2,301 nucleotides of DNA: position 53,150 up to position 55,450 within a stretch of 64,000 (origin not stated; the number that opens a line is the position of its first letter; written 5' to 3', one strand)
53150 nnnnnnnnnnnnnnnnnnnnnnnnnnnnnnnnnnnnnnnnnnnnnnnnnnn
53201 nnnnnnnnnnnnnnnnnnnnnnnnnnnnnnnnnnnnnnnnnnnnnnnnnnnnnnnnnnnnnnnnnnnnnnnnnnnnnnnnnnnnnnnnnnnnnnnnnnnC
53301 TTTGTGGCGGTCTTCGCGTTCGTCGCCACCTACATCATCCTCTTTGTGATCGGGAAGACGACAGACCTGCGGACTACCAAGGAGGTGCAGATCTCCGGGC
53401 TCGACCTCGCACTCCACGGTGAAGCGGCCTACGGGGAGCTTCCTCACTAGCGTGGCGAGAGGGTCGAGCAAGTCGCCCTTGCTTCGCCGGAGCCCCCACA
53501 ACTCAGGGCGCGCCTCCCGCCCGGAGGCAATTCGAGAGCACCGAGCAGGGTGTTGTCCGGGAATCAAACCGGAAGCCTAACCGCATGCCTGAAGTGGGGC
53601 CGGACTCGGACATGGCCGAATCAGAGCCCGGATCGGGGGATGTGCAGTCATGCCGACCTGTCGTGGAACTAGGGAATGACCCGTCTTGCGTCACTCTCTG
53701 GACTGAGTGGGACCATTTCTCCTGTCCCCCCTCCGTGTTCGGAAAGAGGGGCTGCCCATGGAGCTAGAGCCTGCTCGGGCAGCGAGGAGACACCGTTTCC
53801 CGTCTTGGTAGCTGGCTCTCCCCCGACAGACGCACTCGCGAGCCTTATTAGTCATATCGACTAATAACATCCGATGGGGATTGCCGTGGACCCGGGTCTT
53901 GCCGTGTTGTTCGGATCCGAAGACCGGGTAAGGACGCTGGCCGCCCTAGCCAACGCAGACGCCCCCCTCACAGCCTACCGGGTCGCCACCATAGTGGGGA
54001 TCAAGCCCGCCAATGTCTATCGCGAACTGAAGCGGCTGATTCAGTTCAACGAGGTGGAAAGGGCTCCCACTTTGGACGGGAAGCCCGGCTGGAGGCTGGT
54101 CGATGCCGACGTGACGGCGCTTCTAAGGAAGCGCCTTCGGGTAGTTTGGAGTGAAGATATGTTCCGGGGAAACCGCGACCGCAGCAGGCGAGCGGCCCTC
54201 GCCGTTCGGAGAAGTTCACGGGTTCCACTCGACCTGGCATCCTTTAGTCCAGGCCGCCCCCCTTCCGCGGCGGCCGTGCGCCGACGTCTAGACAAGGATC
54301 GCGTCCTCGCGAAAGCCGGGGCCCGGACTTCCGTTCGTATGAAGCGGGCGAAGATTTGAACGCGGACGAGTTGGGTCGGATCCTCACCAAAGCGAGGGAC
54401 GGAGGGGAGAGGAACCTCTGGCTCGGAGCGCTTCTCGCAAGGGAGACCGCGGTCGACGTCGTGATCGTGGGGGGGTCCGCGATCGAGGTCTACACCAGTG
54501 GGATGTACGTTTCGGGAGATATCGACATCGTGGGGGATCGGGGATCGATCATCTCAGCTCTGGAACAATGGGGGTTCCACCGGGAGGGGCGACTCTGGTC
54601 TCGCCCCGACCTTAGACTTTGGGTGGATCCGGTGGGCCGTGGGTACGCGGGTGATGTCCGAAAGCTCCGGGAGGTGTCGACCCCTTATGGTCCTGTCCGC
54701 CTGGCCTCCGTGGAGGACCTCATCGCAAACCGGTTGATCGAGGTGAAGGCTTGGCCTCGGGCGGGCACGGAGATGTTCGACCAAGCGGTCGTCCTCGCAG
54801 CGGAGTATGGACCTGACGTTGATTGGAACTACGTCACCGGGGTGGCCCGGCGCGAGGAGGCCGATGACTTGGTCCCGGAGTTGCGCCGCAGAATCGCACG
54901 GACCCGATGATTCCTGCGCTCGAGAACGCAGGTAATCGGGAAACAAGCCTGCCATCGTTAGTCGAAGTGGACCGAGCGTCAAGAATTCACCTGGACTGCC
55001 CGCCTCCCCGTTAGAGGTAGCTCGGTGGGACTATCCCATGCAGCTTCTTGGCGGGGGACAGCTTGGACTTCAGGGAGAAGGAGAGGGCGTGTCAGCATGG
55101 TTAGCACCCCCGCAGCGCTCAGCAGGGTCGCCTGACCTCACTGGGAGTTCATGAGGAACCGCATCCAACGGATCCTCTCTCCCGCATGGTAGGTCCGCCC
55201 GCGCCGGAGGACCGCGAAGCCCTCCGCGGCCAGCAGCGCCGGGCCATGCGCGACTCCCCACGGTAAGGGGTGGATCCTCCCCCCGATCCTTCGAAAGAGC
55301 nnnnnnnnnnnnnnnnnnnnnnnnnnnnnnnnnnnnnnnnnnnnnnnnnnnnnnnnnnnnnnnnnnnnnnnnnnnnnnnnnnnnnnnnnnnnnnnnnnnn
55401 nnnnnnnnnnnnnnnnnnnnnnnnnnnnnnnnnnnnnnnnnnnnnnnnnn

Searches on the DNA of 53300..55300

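Call 61: search_rna_families(source=window, start=53300, end=55300, threshold=evalue, max_evalue=1)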
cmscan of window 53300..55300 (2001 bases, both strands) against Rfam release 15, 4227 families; matches with E-value up to 1: 0.
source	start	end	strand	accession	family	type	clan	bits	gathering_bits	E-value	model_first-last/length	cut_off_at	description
